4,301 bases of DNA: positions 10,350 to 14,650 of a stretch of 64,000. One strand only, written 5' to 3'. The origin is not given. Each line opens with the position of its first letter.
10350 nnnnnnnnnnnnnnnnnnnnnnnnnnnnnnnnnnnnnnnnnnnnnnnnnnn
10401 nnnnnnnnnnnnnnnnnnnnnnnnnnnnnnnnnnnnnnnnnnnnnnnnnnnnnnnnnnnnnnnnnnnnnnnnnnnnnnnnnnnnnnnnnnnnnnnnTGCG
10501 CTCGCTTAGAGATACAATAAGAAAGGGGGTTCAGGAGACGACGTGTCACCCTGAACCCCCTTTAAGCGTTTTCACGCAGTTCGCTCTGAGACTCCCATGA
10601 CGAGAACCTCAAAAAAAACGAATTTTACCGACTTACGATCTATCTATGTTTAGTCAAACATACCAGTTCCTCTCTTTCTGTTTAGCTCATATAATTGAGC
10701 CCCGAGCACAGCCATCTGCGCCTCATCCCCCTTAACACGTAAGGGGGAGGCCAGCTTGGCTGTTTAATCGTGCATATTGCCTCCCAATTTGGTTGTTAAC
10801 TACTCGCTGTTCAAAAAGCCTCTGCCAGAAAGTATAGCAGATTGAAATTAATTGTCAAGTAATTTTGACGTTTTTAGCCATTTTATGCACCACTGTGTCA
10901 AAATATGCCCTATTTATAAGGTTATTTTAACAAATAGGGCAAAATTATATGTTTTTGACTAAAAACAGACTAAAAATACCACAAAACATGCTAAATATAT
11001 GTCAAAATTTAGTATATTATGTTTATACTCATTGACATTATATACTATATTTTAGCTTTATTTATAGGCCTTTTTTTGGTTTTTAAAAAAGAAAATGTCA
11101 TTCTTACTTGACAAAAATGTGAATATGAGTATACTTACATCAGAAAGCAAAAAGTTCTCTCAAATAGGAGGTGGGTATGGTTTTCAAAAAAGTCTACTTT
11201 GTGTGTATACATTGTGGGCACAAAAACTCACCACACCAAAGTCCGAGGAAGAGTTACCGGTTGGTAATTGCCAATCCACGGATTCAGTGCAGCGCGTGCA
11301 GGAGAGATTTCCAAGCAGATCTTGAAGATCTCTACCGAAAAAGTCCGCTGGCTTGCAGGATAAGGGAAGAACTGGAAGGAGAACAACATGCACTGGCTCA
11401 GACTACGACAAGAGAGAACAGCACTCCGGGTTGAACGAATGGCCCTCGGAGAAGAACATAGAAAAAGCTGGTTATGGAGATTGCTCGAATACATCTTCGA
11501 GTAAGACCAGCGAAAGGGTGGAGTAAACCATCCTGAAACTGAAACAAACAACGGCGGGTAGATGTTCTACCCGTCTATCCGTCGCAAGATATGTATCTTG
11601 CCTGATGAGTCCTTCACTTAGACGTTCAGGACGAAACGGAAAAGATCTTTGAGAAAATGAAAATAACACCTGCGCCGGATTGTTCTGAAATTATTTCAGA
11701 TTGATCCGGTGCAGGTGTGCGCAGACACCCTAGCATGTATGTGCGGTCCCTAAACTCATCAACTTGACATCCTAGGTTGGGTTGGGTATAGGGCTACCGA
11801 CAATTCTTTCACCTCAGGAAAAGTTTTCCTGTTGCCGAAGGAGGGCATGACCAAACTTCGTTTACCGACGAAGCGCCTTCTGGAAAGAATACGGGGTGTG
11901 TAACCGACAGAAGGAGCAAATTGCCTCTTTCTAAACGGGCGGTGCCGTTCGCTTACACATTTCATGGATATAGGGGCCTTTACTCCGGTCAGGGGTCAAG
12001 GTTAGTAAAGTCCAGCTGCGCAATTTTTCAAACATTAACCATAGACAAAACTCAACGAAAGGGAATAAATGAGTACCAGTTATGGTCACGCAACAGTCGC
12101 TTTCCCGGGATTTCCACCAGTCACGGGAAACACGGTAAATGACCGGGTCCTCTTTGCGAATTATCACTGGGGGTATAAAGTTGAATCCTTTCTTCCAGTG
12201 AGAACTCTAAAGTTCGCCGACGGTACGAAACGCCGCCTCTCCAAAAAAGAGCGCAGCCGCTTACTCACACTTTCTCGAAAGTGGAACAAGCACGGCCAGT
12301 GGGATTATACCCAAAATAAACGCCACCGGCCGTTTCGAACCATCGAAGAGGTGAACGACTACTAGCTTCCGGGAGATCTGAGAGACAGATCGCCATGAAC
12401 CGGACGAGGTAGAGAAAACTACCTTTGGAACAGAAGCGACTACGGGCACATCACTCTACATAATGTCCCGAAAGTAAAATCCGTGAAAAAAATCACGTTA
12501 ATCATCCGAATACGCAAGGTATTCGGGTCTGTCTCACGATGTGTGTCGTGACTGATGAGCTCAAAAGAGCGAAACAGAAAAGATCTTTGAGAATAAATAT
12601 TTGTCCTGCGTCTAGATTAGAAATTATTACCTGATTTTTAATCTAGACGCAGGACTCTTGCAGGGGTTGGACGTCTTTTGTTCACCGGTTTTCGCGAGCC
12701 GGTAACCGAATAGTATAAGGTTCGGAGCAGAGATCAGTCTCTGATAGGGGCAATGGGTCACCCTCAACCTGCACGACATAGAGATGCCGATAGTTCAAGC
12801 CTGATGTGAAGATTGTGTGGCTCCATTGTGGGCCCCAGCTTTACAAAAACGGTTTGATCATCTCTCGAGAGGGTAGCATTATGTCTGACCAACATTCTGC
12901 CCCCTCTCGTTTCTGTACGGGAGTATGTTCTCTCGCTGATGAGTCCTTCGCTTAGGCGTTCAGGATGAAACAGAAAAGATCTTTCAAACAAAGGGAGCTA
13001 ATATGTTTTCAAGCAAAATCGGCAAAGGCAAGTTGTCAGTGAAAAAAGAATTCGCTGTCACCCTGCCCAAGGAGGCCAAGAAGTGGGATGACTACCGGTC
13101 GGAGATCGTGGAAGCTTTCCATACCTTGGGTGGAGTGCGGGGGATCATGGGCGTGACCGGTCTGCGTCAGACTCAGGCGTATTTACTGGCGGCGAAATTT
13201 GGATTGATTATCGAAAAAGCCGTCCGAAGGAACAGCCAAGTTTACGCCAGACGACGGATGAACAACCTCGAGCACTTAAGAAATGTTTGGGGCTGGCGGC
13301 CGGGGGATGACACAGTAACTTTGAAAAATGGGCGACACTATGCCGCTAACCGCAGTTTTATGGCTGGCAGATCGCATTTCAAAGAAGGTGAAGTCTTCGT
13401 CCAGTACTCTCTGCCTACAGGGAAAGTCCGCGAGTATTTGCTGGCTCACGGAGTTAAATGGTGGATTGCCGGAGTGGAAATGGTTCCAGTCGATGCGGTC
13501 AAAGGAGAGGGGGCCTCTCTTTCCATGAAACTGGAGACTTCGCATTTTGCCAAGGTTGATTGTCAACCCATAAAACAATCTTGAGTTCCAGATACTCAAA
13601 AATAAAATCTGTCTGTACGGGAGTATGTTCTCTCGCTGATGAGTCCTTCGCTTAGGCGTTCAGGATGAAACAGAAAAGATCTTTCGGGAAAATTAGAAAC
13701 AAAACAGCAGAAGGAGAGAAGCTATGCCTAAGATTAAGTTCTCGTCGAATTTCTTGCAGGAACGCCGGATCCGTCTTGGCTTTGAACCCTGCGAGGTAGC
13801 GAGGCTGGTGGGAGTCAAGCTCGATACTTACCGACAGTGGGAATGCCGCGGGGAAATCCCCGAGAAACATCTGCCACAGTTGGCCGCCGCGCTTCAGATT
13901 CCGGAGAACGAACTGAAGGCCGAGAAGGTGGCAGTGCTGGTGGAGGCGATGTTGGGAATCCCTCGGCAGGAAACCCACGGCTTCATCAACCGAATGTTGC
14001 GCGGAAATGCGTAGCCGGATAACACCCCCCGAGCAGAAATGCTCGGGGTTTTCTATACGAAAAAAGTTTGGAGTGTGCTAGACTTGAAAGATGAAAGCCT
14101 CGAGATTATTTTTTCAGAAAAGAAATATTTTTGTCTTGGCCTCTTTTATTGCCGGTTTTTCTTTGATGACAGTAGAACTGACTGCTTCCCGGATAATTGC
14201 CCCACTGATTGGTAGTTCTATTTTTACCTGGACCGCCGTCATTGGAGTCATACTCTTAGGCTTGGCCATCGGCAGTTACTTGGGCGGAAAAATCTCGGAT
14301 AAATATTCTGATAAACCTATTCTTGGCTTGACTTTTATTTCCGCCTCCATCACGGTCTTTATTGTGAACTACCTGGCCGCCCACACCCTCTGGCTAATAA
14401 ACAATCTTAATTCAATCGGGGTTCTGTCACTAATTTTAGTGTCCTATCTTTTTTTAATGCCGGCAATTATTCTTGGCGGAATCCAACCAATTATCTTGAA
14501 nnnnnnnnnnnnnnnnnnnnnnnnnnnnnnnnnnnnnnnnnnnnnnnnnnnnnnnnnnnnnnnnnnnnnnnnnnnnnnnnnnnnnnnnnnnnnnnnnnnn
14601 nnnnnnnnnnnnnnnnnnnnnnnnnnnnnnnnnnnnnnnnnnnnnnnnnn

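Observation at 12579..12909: A ~330-nt segment bounded by two hammerheads with no credible ORF: candidate ribozyme-excised non-coding RNA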

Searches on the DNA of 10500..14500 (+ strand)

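Call 3: search_rna_families(source=window, start=10500, end=14500, threshold=evalue, max_evalue=10, show_alignments=6)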
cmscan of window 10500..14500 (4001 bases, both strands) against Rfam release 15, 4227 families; matches with E-value up to 10: 11.
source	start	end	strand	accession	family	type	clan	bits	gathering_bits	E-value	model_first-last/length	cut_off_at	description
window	11576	11642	+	RF00008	Hammerhead_3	Gene; ribozyme;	CL00010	39.6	48.5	2.8e-06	1-54/54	no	Hammerhead ribozyme (type III)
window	12591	12663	+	RF04211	MIR5185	Gene; miRNA;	-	37.3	101.7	8e-05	1-111/111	no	MIR5185 microRNA precursor family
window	13610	13676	+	RF00008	Hammerhead_3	Gene; ribozyme;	CL00010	30.8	48.5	0.00085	1-54/54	no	Hammerhead ribozyme (type III)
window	12585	12665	+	RF03998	mir-2160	Gene; miRNA;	-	25.9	70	0.23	1-93/93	no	mir-2160 microRNA precursor family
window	12540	12580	+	RF00008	Hammerhead_3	Gene; ribozyme;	CL00010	23.8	48.5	0.081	1-54/54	no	Hammerhead ribozyme (type III)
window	12603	12655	+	RF04230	mir-9261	Gene; miRNA;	-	23.6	86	0.19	16-75/92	no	mir-9261 microRNA precursor family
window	12577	12663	+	RF02978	folP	Cis-reg;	-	22.8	99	0.14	1-102/102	no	folP RNA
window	14008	14056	+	RF02399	NsiR1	Gene; sRNA;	-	20.6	39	0.86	1-60/60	no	Nitrogen stress-induced RNA 1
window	10523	10564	+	RF03269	mir-5697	Gene; miRNA;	-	20.1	50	1.8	1-59/59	no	mir-5697 microRNA precursor family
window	12778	12844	+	RF01890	lincRNA-p21_2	Gene; lncRNA;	-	18.1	70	4.6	1-52/52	no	LincRNA-p21 conserved region 2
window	11266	11396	-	RF02174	SMAD5-AS1_2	Gene; lncRNA;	-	12.8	50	7.1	1-129/129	no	SMAD5 antisense RNA 1 conserved region 2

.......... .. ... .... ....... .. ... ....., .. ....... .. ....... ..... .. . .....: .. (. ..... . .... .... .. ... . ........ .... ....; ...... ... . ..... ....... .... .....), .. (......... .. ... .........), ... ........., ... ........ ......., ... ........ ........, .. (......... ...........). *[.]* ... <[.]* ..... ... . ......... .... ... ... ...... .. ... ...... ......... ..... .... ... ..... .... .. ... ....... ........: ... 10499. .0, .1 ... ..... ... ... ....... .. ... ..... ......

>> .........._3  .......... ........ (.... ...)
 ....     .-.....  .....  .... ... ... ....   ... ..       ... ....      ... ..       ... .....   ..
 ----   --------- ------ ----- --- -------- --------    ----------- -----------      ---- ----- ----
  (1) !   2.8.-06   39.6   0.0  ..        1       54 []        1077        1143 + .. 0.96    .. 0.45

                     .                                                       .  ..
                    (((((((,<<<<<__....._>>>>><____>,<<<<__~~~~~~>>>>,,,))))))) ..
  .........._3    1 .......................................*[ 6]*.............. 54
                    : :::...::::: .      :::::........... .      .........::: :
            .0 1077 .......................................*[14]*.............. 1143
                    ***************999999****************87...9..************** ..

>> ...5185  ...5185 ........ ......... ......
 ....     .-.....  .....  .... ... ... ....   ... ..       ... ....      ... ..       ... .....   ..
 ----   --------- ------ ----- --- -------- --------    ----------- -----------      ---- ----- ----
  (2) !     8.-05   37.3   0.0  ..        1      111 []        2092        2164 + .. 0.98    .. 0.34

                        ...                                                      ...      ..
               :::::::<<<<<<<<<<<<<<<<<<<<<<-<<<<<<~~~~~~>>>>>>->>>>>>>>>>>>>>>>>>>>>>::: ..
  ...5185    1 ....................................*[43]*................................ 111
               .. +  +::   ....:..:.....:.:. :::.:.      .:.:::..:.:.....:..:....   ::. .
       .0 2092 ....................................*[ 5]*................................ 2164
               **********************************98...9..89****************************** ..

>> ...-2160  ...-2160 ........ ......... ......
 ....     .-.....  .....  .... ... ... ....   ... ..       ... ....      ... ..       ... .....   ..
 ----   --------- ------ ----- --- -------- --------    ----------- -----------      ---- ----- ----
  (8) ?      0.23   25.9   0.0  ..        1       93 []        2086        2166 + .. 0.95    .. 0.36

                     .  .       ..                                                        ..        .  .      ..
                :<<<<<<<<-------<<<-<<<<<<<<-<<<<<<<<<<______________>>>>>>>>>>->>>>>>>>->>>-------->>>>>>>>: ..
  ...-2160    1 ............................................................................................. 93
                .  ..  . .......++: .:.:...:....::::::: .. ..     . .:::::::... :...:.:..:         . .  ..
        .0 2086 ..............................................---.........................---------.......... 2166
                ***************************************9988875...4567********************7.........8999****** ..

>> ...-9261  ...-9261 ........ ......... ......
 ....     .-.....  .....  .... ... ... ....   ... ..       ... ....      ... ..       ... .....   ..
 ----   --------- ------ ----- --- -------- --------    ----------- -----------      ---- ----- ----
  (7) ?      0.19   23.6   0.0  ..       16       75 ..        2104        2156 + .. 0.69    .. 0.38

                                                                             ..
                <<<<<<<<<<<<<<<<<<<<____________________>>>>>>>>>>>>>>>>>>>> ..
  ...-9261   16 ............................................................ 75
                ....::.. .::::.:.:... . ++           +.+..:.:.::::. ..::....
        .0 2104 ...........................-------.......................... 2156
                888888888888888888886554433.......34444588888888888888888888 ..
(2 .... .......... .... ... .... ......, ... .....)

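Call 28: search_dna_similar(query=window:12520-12990:+, collection=phages, mode=distant, max_evalue=0.01)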
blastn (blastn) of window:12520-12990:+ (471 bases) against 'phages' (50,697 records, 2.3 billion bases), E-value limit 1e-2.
No match.

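Call 29: search_dna_similar(query=window:12520-12990:+, collection=plasmids, mode=distant, max_evalue=0.01)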
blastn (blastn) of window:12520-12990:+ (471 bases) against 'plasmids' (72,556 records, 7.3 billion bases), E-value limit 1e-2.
No match.

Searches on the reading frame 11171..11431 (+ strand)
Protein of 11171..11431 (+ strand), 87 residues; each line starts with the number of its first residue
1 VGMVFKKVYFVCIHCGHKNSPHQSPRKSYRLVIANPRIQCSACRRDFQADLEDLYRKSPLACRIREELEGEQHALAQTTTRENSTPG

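Call 45: search_protein_families(library=pfam, proteins=[window:11171-11431:+], max_evalue=0.1)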
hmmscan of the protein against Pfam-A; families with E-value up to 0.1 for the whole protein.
window:11171-11431:+ (87 aa): 1 family
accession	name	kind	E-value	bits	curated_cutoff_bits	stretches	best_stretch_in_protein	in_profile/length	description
PF05129.18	Zn_ribbon_Elf1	-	0.0014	19.1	29.8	1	8-55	21-64/79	Transcription elongation factor Elf1 like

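Call 46: search_protein_families(library=phrogs, proteins=[window:11171-11431:+], max_evalue=0.01)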
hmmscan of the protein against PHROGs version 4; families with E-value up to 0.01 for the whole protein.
window:11171-11431:+ (87 aa): 0 families

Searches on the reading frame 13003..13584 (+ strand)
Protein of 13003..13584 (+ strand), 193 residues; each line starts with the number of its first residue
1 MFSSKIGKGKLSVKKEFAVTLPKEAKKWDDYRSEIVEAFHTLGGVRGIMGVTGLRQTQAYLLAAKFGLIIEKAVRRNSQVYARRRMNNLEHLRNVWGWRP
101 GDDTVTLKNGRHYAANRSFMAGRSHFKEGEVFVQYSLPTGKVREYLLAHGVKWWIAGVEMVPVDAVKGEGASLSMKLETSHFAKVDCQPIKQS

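Call 27: find_encoding_contigs(protein=window:13003-13584:+, flank=10000, max_places=10)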
Protein window:13003-13584:+ (193 aa): 5 contigs read that carry it; 5 places shown.
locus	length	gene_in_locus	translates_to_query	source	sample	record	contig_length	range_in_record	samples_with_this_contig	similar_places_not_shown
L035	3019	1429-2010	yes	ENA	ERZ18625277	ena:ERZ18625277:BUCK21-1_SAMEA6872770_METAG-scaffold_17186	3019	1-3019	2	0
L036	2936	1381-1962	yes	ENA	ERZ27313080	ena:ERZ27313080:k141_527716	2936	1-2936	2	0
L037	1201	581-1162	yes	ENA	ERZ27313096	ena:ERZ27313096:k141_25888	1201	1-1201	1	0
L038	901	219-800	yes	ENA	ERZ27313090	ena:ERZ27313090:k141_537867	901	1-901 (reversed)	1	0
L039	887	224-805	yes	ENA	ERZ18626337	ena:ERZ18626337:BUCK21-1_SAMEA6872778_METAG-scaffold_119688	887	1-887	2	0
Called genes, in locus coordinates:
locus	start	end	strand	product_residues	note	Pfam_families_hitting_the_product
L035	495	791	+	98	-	-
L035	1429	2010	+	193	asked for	-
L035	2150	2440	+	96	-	-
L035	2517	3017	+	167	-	?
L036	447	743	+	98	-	-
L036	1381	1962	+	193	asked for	-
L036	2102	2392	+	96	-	-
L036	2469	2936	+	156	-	?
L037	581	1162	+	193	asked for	-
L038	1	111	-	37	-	?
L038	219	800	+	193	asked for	-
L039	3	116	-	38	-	?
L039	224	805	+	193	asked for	-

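Call 45: search_protein_families(library=pfam, proteins=[window:13003-13581:+], max_evalue=0.1)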
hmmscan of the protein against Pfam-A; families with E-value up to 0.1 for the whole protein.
window:13003-13581:+ (193 aa): 0 families

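Call 46: search_protein_families(library=phrogs, proteins=[window:13003-13581:+], max_evalue=0.01)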
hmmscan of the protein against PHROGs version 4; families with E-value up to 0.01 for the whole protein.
window:13003-13581:+ (193 aa): 0 families

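Call 51: find_homologous_proteins(query=window:13003-13581:+, max_evalue=0.001)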
Query window:13003-13581:+ (193 aa): 2 proteins with E <= 0.001 among 118 candidates.
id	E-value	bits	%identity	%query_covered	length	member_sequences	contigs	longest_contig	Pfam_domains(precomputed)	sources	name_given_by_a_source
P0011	1.1e-67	245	100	56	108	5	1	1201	-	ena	-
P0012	1.3e-65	239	57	98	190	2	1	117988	-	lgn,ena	-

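Call 52: find_encoding_contigs(protein=P0012, flank=10000, max_places=10)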
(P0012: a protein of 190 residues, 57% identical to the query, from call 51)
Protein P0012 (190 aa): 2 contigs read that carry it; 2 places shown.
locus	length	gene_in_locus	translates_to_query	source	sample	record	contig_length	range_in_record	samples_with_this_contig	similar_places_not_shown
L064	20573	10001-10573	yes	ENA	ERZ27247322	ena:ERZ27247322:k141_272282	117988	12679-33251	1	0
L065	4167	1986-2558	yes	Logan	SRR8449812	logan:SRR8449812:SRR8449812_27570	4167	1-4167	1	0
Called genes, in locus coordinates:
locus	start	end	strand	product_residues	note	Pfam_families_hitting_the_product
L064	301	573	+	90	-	PF00216:Bac_DNA_binding, PF18291:HU-HIG (weak)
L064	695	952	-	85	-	-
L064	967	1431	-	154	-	PF11554:DUF3232 (weak)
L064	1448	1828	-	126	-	-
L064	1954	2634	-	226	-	-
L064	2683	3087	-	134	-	PF08209:Sgf11 (faint), PF12647:RNHCP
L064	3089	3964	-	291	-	PF00275:EPSP_synthase (weak)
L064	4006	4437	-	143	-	PF02021:UPF0102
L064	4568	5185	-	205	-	PF03848:TehB (weak), PF13489:Methyltransf_23, PF13847:Methyltransf_31, PF08241:Methyltransf_11, PF08242:Methyltransf_12, PF13649:Methyltransf_25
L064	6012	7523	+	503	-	PF01743:PolyA_pol, PF12627:PolyA_pol_RNAbd, PF01966:HD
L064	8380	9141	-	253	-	PF01978:TrmB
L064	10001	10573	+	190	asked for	-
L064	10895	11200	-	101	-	-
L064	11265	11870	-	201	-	-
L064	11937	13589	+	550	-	PF06418:CTP_synth_N, PF00117:GATase, PF07722:Peptidase_C26 (weak)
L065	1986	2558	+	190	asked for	-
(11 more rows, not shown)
